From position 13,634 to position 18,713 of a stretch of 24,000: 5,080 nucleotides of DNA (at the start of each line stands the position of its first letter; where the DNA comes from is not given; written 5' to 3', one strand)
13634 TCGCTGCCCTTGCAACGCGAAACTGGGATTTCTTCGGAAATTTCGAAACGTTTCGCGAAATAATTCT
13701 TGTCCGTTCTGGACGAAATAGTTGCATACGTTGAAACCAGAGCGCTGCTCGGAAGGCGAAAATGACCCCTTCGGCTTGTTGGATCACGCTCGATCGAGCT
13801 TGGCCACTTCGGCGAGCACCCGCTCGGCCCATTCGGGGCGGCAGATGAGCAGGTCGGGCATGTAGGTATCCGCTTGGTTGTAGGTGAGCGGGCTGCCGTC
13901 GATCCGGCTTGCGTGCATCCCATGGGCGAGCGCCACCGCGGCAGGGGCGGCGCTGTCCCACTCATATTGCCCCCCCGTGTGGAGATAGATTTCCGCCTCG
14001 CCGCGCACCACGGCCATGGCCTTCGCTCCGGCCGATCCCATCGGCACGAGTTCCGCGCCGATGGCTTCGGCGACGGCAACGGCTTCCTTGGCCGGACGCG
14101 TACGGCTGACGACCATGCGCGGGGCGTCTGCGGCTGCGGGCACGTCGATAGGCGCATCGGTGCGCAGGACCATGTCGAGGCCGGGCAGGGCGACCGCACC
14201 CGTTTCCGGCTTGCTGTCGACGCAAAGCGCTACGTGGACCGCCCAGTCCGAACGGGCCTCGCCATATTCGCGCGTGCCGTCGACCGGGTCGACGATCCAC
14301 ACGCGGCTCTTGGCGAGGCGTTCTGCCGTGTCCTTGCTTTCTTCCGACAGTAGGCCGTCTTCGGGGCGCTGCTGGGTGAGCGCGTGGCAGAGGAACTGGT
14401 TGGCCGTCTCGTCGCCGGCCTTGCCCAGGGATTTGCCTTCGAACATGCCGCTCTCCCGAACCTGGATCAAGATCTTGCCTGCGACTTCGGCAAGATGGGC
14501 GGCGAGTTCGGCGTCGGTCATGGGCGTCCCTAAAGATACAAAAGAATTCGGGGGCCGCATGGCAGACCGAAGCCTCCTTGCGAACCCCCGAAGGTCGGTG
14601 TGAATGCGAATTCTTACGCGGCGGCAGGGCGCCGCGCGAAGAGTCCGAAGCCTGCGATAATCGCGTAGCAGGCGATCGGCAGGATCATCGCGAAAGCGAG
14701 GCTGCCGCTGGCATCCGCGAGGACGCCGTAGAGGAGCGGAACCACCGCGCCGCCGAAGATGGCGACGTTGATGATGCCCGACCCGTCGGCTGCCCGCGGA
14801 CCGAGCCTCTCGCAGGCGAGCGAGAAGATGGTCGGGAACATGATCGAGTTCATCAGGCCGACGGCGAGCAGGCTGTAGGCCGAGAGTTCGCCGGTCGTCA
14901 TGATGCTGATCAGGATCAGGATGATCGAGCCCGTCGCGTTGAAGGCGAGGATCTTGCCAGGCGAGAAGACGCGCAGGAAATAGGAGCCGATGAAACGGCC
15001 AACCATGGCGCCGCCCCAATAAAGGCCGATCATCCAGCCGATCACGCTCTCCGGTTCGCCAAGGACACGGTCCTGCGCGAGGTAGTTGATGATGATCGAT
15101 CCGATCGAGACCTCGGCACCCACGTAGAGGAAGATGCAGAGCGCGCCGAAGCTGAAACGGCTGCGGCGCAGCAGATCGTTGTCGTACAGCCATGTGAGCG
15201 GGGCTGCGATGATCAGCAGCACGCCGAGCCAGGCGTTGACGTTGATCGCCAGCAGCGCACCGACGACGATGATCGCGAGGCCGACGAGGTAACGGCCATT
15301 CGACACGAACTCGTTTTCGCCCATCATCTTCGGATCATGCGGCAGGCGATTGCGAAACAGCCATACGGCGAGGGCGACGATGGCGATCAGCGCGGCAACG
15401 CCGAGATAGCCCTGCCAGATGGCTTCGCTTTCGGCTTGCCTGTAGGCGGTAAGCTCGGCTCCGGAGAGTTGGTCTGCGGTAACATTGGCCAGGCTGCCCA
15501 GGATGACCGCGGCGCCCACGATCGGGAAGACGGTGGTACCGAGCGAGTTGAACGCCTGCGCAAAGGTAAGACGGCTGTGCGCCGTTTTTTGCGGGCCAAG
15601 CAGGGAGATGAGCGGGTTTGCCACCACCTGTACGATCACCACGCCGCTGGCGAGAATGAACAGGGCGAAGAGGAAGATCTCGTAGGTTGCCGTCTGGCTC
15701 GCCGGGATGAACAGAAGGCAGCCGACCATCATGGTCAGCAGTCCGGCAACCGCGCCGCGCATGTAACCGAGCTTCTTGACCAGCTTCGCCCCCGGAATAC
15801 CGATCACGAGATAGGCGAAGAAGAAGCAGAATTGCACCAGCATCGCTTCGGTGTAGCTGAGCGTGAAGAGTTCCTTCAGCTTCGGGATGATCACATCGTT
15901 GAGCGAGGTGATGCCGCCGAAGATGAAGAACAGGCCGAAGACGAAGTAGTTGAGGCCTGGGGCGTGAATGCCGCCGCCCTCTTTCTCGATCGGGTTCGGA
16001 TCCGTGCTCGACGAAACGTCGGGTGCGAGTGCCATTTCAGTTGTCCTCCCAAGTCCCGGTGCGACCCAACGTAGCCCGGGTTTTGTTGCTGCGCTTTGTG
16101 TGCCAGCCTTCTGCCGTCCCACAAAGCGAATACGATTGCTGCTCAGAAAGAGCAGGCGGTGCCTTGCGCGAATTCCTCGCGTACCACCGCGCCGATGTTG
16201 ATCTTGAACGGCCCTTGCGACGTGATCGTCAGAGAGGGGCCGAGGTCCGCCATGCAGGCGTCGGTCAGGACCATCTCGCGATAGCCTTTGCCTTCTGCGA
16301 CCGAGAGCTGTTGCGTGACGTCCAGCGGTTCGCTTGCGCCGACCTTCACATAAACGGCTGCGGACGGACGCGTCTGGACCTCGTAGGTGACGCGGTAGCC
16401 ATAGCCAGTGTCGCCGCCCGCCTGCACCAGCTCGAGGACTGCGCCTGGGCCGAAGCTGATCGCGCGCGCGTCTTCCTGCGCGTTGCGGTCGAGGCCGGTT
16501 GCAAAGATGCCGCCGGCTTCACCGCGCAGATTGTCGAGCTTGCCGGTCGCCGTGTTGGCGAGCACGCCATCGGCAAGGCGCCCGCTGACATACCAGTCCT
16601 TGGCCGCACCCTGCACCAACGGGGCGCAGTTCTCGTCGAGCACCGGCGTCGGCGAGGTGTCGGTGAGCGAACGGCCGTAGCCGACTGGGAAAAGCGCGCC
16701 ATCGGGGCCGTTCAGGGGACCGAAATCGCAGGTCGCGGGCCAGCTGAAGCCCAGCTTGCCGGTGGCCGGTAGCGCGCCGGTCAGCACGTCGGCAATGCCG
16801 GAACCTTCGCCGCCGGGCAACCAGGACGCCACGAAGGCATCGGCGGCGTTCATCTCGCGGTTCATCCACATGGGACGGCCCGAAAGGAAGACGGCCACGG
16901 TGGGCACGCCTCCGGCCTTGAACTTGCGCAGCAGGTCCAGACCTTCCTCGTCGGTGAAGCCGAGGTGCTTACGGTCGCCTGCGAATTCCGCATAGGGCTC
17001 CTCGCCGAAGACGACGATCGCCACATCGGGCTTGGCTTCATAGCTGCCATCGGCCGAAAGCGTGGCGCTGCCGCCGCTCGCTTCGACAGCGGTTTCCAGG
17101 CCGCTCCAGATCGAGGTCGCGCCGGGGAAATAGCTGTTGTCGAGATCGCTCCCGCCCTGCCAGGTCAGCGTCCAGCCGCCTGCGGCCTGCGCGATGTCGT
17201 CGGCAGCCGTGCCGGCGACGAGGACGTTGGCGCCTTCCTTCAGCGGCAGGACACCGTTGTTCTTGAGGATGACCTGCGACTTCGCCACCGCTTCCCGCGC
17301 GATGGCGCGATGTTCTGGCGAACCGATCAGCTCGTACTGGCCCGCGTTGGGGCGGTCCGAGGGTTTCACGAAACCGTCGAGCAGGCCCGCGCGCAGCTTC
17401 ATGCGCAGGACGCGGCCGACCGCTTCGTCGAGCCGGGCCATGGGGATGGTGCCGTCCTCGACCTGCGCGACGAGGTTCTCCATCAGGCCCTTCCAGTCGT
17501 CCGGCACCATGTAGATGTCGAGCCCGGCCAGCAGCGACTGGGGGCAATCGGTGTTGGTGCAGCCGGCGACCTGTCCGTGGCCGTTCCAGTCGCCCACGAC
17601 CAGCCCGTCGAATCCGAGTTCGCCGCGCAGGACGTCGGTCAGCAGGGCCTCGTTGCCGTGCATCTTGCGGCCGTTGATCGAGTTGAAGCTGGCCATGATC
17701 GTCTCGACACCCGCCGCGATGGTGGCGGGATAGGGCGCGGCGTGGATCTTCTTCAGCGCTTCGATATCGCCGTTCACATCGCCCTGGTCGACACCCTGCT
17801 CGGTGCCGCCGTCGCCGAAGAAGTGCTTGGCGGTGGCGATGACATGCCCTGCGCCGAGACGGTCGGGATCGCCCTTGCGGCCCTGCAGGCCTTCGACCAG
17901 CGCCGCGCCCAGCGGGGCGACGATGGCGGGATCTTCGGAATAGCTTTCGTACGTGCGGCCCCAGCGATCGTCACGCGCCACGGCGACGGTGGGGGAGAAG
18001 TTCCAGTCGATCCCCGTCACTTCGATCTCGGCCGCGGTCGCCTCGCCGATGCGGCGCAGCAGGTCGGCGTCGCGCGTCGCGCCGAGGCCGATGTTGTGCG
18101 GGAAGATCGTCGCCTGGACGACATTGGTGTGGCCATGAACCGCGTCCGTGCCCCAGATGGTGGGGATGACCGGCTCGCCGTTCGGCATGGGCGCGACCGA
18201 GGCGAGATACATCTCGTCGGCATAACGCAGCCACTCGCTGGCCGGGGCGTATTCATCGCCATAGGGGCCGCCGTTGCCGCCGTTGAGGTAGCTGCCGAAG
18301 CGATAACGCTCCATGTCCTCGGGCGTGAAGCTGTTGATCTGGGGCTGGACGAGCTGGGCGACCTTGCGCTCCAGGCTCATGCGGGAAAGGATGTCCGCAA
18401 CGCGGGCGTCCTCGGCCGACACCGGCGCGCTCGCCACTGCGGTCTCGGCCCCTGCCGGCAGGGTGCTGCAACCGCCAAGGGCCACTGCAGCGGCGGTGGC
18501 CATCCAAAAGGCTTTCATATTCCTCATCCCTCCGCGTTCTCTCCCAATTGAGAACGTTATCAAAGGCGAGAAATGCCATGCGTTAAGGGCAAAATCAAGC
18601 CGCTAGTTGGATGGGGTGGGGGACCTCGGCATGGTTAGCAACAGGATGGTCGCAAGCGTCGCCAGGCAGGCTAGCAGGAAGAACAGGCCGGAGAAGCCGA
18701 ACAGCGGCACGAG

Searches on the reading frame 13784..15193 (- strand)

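Call 6: search_protein_families(library=pfam, proteins=[window:13784-15193:-], max_evalue=0.001)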
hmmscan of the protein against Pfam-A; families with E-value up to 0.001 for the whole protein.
window:13784-15193:- (469 aa): 1 family
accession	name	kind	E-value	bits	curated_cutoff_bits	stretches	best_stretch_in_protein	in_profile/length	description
PF00459.30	Inositol_P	-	3.3e-29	102.6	27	1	235-464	13-267/271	Inositol monophosphatase family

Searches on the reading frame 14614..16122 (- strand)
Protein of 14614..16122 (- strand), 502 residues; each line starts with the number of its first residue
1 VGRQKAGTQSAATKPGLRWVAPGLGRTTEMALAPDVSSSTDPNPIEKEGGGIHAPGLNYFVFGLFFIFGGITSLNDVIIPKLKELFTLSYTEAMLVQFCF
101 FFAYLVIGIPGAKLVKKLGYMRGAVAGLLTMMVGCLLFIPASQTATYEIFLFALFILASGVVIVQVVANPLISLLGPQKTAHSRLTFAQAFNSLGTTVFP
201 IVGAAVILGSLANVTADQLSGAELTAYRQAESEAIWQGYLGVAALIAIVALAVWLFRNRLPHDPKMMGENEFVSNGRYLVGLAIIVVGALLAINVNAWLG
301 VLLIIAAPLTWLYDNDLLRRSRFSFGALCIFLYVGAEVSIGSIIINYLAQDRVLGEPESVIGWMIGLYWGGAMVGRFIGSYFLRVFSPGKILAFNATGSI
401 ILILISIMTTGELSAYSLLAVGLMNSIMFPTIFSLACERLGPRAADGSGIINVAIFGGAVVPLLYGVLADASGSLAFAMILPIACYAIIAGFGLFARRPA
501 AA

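Call 6: search_protein_families(library=pfam, proteins=[window:14614-16122:-], max_evalue=0.001)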
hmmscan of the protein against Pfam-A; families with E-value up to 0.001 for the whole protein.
window:14614-16122:- (502 aa): 1 family
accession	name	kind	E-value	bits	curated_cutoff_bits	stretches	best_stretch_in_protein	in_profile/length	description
PF07690.21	MFS_1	-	5.2e-24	85.3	33.4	2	62-460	2-344/347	Major Facilitator Superfamily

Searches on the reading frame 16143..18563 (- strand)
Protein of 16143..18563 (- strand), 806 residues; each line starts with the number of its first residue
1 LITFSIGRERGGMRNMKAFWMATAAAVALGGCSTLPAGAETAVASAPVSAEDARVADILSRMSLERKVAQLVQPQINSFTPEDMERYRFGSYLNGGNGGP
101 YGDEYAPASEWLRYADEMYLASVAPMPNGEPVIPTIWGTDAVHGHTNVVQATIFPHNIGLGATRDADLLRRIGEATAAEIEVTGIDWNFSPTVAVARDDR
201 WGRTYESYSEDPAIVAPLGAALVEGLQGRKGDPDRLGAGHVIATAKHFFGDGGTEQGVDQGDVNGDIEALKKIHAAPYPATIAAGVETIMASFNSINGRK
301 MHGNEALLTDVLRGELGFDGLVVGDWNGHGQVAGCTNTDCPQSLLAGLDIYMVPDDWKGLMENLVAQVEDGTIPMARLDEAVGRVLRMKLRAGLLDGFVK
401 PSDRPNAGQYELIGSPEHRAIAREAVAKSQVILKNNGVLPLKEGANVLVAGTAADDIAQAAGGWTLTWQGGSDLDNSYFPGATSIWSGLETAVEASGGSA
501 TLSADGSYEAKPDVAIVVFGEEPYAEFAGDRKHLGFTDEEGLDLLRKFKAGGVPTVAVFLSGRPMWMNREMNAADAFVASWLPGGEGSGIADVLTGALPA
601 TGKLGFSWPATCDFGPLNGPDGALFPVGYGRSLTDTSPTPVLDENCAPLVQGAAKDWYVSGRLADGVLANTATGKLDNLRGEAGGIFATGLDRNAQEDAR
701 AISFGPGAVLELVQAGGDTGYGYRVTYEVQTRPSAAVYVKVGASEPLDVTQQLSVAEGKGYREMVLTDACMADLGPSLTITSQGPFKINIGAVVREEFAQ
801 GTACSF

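Call 6: search_protein_families(library=pfam, proteins=[window:16143-18563:-], max_evalue=0.001)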
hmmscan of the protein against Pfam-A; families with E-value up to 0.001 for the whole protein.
window:16143-18563:- (806 aa): 2 families
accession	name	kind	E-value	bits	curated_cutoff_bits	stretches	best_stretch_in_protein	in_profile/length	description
PF00933.27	Glyco_hydro_3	-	6.5e-78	262.8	27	1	64-387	2-315/316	Glycosyl hydrolase family 3 N terminal domain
PF01915.27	Glyco_hydro_3_C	-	1e-29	104.4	31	1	431-630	2-197/200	Glycosyl hydrolase family 3 C-terminal domain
